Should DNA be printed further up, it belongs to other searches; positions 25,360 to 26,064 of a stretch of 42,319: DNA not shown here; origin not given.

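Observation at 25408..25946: Reverse-oriented single-gene moron with consensus promoter and its own terminator, inserted between the Dit and endolysin genes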

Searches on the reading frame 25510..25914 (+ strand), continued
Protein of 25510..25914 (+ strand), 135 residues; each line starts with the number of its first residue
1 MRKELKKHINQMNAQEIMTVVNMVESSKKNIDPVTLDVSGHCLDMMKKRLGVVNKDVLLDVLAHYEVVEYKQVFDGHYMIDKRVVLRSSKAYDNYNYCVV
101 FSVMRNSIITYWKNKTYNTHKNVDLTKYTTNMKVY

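Call 90: find_encoding_contigs(protein=P0009, flank=4000, max_places=2)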
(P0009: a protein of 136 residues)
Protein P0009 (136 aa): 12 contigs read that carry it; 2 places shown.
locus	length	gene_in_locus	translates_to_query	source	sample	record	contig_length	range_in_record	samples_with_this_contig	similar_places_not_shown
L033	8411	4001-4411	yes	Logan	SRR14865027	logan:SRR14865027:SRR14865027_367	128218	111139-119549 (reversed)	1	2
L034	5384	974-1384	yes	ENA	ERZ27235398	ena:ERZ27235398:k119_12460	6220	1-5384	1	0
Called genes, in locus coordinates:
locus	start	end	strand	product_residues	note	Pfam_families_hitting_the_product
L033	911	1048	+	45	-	-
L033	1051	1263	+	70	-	-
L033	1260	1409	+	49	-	-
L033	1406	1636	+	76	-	-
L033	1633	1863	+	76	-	-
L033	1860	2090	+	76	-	-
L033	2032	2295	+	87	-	-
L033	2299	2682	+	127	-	-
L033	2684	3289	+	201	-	-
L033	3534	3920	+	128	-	-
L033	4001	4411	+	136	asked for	-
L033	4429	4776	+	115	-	-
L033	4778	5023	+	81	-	-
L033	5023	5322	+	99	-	-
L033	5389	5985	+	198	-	PF06941:NT5C (weak)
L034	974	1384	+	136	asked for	-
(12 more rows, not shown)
